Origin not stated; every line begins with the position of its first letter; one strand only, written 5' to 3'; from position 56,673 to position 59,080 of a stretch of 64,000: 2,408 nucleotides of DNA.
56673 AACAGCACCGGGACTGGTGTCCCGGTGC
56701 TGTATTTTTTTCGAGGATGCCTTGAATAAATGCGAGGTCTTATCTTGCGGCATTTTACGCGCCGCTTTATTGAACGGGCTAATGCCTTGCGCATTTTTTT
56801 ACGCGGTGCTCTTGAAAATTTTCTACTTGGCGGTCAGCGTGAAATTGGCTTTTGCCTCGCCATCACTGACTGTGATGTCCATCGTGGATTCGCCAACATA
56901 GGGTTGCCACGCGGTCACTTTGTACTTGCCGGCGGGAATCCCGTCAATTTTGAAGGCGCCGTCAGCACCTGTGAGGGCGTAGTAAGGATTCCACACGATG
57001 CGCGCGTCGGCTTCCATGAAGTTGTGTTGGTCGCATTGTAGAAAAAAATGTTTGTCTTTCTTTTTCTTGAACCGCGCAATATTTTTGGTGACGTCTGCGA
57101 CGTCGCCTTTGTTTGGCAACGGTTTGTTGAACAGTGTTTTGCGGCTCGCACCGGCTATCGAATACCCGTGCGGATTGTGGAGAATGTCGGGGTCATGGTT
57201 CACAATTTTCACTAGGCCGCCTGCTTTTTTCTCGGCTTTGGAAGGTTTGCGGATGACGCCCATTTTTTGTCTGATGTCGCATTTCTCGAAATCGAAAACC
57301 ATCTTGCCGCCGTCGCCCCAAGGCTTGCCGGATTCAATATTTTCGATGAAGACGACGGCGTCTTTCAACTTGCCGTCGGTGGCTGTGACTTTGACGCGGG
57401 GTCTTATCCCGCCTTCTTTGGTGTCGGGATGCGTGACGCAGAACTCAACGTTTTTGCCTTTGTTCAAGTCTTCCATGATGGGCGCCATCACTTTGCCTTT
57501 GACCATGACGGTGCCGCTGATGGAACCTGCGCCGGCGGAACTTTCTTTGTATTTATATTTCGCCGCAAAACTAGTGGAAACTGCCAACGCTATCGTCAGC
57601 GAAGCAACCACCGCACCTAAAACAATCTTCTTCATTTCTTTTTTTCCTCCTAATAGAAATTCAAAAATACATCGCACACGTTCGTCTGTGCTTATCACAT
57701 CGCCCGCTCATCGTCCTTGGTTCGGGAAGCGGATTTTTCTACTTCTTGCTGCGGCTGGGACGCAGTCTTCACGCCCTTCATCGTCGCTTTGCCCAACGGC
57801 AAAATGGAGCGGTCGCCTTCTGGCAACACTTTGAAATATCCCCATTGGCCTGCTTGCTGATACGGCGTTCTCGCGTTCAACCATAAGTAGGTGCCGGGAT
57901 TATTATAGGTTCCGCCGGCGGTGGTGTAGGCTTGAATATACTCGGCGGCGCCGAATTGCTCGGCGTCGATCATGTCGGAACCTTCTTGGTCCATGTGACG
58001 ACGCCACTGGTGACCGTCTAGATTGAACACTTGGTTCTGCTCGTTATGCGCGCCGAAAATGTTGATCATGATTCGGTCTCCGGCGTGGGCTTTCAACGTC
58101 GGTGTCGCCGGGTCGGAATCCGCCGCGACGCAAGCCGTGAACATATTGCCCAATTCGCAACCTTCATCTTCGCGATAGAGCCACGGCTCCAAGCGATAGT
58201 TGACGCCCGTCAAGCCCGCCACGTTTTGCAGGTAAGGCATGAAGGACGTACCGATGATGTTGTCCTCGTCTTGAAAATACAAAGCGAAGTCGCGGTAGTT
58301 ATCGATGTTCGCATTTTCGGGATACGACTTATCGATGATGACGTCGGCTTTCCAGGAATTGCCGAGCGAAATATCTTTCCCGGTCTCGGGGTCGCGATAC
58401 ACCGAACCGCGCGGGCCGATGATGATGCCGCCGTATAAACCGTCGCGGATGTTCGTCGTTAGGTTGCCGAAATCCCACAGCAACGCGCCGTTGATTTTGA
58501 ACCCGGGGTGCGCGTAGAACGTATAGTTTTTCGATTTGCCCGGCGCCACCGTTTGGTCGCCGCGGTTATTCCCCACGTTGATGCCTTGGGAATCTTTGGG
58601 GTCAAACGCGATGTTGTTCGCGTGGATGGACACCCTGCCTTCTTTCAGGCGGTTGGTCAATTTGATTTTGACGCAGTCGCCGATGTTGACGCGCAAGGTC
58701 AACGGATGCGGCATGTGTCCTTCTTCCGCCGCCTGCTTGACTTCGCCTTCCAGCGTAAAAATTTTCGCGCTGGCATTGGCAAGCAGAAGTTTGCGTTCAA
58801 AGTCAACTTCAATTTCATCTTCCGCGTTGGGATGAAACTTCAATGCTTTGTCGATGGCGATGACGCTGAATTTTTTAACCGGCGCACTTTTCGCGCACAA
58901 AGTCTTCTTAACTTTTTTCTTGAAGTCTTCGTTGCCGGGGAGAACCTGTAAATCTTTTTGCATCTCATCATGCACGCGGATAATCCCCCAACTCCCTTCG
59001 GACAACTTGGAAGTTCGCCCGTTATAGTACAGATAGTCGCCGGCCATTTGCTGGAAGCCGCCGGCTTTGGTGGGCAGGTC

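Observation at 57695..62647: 1650-aa MCO with three tandem modules and an apparently permuted distribution of copper-ligand motifs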

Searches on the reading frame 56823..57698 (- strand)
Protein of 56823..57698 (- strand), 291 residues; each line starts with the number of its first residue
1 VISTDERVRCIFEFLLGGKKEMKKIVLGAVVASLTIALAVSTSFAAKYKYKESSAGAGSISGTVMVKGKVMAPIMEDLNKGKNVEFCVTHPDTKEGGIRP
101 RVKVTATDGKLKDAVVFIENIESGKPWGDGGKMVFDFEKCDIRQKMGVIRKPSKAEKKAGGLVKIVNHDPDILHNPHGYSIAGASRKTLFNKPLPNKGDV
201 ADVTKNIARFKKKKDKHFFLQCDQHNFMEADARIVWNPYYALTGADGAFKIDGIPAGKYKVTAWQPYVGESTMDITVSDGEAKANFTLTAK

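Call 15: search_protein_families(library=pfam, proteins=[window:56823-57698:-], max_evalue=0.01)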
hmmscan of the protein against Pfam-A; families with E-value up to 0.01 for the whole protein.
window:56823-57698:- (291 aa): 2 families
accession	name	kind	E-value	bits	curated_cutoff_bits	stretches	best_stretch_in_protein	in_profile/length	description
PF13620.12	CarboxypepD_reg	-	5.8e-07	30.2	32.3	1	239-289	30-82/82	Carboxypeptidase regulatory-like domain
PF14686.12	fn3_3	-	3.3e-06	27.2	24.4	1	239-282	27-72/75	Polysaccharide lyase family 4, domain II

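Call 43: search_solved_structures(query=window:56823-57698:-, max_evalue=10)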
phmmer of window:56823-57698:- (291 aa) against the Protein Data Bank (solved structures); distinct sequences matched with E-value up to 10: 0.

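Call 47: find_homologous_proteins(query=window:56823-57635:-, max_evalue=0.001)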
Query window:56823-57635:- (270 aa): 531 proteins with E <= 0.001 among 1485 candidates; the best 120 are listed.
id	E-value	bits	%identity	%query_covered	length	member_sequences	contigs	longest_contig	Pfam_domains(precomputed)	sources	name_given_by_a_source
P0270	7.5e-178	608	100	100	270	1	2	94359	PF14686.13,PF13620.13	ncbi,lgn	-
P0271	8.8e-150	516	83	100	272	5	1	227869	PF14686.13,PF13620.13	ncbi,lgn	-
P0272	2.0e-146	505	81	100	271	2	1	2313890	PF14686.13,PF13620.13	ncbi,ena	-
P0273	2.4e-144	498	82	100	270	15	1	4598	PF14686.13,PF13620.13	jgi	jgi:hypothetical protein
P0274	1.3e-142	492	78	100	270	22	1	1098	PF14686.13,PF13620.13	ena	-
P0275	5.7e-142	490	80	100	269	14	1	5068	PF14686.13,PF13620.13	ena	-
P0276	5.2e-141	487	79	100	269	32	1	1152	PF14686.13,PF13620.13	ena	-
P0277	3.7e-140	484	79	100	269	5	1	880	PF14686.13,PF13620.13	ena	-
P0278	1.1e-139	482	77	100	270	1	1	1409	PF14686.13,PF13620.13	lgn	-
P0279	3.5e-139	481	79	100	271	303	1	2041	PF14686.13,PF13620.13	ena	-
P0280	7.1e-139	480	79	100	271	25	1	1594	PF13620.13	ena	-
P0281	3.8e-138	477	78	100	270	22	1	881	PF14686.13,PF13620.13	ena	-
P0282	9.6e-137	473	76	100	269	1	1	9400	PF14686.13,PF13620.13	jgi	-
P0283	1.1e-136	473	76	100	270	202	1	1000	PF14686.13,PF13620.13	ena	-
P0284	3.9e-136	471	76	100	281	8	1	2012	PF13620.13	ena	-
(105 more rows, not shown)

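Call 76: predict_structure(alignment_id=A3)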
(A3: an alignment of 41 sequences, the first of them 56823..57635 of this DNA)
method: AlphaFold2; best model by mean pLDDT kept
length: 270 residues; sequences in the alignment: 41
mean_pLDDT: 90.1   pTM: 0.84
mean pLDDT of the five models: 90.1, 89.7, 89.1, 89.0, 87.7
residues with pLDDT >= 90: 220; 70-90: 23; 50-70: 15; < 50: 12
segments of 3 or more residues with pLDDT < 50: 15-26
pLDDT, mean of each block of 10 residues (from residue 1): 55 47 55 96 95 92 90 93 95 96 94 96 96 94 95 95 90 97 95 93 94 97 98 97 96 97 94
secondary structure, 60 per line:
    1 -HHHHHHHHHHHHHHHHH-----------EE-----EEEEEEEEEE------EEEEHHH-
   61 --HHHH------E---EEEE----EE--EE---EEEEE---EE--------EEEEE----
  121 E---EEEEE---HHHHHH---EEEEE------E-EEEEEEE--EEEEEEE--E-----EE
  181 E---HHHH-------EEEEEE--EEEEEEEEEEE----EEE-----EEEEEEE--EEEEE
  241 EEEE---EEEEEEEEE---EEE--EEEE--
elements in order: H2-18 E37-46 E53-56 H63-66 E77-80 E94-98 E112-116 E125-129 H133-138 E142-146 E155-161 E164-170 E179-181 H185-188 E196-201 E204-214 E219-221 E227-233 E236-244 E248-256 E260-262 E265-268

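Call 78: fold_search(model_id=the predicted structure, library=pdb)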
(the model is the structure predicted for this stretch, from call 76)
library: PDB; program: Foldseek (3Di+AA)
matches with E <= 10: 1314; with E <= 0.001: 2
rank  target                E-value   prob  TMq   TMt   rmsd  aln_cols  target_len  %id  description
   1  2idq                  7.3e-04  1.00  0.25  0.57   9.9       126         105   13  Structure of M98A mutant of amicyanin, Cu(II) (released 2007-03-13)
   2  4p5r                  9.3e-04  1.00  0.24  0.54   9.8       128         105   16  Structure of oxidized W45Y mutant of amicyanin (released 2014-04-23)
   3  2gb2                  1.3e-03  1.00  0.24  0.55  10.0       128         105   15  The P52G mutant of amicyanin in the Cu(II) state. (released 2006-08-01)
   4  3ply_A                1.3e-03  1.00  0.24  0.55  10.0       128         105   15  Structure of Oxidized P96G Mutant of Amicyanin (released 2011-02-09)
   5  6hbe_C                1.7e-03  1.00  0.23  0.15  10.9       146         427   14  Cu-containing nitrite reductase (NirK) from Thermus scotoductus SA-01 (released 2019-01-23)
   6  6hbe_A                1.8e-03  1.00  0.26  0.17  10.9       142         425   14  Cu-containing nitrite reductase (NirK) from Thermus scotoductus SA-01 (released 2019-01-23)
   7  3ie9                  2.1e-03  1.00  0.24  0.55  10.1       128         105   14  Structure of oxidized M98L mutant of amicyanin (released 2009-10-06)
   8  1sf3                  2.4e-03  1.00  0.25  0.57   9.9       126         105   16  Structure of the reduced form of the P94A mutant of amicyanin (released 2004-07-27)
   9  3qec                  2.8e-03  0.97  0.22  0.39  14.2       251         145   12  Crystal structure of a putative carbohydrate binding protein (PA1324) from Pseudomonas aeruginosa at 2.61 A resolution (released 2011-03-02)
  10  1sfd_A                3.3e-03  1.00  0.24  0.55   9.9       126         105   15  oxidized form of amicyanin mutant P94F (released 2004-07-27)
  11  2qdv                  3.5e-03  1.00  0.24  0.56  10.0       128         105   15  Structure of the Cu(II) form of the M51A mutant of amicyanin (released 2007-12-11)
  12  1nkg                  3.7e-03  1.00  0.19  0.10   3.0        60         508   23  Rhamnogalacturonan lyase from Aspergillus aculeatus (released 2004-05-25)
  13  4fl4_L                3.7e-03  0.69  0.19  0.17  20.2       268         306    8  Scaffoldin conformation and dynamics revealed by a ternary complex from the Clostridium thermocellum cellulosome (released 2012-06-27)
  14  3rym_A                4.0e-03  1.00  0.24  0.55  10.0       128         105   14  Structure of Oxidized M98K mutant of Amicyanin (released 2011-11-23)
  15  3kcp_A                5.0e-03  0.99  0.19  0.17  20.0       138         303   12  Crystal structure of interacting Clostridium thermocellum multimodular components (released 2010-02-09)
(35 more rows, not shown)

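Call 82: search_protein_families(library=ncbifam, proteins=[window:56823-57635:-], max_evalue=0.01)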
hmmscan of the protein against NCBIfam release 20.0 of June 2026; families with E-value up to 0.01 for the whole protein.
window:56823-57635:- (270 aa): 1 family
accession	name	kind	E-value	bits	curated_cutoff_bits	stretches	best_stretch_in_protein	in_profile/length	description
NF052345.1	S_layer_anammox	exception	0.00071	17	1400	1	220-269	1342-1393/1596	Kustd1514 family S-layer glycoprotein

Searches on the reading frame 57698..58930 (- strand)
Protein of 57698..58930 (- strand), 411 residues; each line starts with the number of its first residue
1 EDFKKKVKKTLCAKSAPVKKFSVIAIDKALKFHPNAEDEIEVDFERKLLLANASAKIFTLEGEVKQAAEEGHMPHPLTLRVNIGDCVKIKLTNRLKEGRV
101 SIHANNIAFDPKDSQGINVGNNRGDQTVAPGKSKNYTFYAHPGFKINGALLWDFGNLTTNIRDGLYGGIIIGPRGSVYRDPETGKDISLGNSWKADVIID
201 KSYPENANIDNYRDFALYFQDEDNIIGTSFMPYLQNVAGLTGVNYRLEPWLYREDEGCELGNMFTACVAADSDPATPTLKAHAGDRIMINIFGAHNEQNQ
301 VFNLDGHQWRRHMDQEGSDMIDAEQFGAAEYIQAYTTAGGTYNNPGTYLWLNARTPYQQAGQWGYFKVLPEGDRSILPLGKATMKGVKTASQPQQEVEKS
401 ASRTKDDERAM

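Call 70: search_solved_structures(query=window:57698-58930:-, max_evalue=0.001, show_alignments=1)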
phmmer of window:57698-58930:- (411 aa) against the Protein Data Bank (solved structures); distinct sequences matched with E-value up to 0.001: 40.
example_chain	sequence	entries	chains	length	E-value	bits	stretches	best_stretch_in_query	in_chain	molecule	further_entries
9bxa_A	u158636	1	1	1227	4.2e-66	226.8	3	55-369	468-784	MnxG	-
4gxf_A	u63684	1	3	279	7e-06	28.5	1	66-180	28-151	Putative copper oxidase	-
9ix9_A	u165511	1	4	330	9.7e-06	28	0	70-181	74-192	Two-Domain Laccase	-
3kw8_A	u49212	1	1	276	1.4e-05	27.5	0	63-181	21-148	Putative copper oxidase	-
9kol_A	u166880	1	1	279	1.4e-05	27.5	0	63-181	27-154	Copper oxidase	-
7w6v_A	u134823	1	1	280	1.7e-05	27.2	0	63-180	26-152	Putative copper oxidase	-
3cg8_A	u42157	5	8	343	2.1e-05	26.9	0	65-180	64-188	laccase | Copper oxidase | Putative copper oxidase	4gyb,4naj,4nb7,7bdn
8u8p_A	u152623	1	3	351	2.5e-05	26.7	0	65-180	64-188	Copper oxidase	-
7b4y_A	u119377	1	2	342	2.5e-05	26.7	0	63-180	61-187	Putative copper oxidase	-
7bfm_A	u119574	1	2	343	2.9e-05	26.5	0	63-180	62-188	Putative copper oxidase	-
9hu7_A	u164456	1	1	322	3e-05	26.4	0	65-180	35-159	Copper oxidase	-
9nji_A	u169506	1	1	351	3e-05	26.4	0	65-180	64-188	Copper oxidase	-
7b2k_A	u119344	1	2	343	3.1e-05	26.4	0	63-181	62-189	Putative copper oxidase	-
9njj_A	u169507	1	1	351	3.2e-05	26.3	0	63-180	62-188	Copper oxidase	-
4gy4_A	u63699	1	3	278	3.5e-05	26.2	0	63-180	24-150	Putative copper oxidase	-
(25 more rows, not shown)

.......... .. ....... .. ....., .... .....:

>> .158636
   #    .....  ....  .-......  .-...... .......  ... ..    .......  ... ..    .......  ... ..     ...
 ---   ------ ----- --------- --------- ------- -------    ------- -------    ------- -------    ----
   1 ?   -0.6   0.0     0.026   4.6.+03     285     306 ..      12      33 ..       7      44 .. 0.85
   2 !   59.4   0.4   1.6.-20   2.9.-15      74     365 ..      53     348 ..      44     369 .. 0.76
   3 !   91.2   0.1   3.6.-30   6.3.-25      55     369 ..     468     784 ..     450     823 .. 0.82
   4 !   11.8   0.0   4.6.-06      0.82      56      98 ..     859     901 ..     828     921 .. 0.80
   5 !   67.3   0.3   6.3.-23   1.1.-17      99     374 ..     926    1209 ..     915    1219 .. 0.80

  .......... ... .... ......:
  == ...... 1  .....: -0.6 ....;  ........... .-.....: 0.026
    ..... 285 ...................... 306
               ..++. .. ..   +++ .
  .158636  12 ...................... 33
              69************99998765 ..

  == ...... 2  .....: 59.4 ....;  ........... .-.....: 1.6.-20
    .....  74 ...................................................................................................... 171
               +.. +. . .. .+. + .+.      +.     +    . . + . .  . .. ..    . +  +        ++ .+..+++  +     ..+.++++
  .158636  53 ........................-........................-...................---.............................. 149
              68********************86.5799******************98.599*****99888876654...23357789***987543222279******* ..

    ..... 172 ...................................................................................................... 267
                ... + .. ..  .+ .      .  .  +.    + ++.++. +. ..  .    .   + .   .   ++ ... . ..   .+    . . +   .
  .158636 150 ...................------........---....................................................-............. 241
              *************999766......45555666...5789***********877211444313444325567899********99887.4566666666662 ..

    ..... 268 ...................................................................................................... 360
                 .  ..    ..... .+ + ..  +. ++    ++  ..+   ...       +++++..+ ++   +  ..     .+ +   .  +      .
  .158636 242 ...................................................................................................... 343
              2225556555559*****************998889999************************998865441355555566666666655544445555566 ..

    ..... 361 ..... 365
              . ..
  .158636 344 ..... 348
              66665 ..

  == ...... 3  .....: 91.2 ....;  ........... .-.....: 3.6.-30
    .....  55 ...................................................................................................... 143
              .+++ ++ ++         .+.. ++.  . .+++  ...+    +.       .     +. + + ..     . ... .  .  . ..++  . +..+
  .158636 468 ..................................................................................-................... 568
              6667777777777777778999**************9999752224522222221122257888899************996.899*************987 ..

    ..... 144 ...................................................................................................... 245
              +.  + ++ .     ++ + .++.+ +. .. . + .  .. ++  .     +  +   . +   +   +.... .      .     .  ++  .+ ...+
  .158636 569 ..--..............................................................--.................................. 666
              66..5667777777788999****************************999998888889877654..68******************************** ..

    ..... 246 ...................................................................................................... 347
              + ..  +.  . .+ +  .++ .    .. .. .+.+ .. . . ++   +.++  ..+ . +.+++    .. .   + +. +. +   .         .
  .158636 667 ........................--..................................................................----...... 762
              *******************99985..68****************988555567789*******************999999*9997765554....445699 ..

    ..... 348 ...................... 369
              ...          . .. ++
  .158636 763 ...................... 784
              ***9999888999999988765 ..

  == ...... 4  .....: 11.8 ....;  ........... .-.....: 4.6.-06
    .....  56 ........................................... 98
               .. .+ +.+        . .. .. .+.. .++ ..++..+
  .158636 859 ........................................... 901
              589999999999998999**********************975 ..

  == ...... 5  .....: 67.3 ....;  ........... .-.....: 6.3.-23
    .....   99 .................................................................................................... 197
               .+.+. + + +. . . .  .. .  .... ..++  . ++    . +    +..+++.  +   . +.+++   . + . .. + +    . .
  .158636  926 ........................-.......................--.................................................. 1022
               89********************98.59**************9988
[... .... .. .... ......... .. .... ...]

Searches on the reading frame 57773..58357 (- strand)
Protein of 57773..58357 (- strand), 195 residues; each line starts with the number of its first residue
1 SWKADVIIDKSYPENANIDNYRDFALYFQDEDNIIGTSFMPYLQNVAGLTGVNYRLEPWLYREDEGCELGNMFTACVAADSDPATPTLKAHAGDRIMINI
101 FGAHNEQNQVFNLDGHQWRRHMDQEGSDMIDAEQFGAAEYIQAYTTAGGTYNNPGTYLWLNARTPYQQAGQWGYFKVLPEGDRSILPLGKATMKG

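Call 67: search_protein_families(library=pfam, proteins=[window:57773-58357:-], max_evalue=10)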
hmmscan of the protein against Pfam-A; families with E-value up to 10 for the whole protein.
window:57773-58357:- (195 aa): 2 families
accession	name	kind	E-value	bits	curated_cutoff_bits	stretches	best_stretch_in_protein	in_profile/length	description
PF07732.21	Cu-oxidase_3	-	0.00058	20.3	21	1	77-179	18-116/119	Multicopper oxidase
PF11393.14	T4BSS_DotI_IcmL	-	0.14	12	27.7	1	84-146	39-96/180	Type-IV b secretion system, inner-membrane complex component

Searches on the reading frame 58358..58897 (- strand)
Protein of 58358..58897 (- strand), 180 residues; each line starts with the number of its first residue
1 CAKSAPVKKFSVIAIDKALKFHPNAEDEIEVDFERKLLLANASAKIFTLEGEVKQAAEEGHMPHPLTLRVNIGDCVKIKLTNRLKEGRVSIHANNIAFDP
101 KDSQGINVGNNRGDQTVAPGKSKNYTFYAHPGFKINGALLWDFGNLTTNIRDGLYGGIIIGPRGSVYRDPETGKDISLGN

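Call 67: search_protein_families(library=pfam, proteins=[window:58358-58897:-], max_evalue=10)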
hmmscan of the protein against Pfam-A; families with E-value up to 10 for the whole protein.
window:58358-58897:- (180 aa): 2 families
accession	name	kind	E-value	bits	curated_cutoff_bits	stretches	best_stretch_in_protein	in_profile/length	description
PF07732.21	Cu-oxidase_3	-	1.1e-06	29.2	21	1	56-163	18-117/119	Multicopper oxidase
PF17961.7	Big_8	-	0.17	12.5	22.9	1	69-127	20-73/103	Bacterial Ig domain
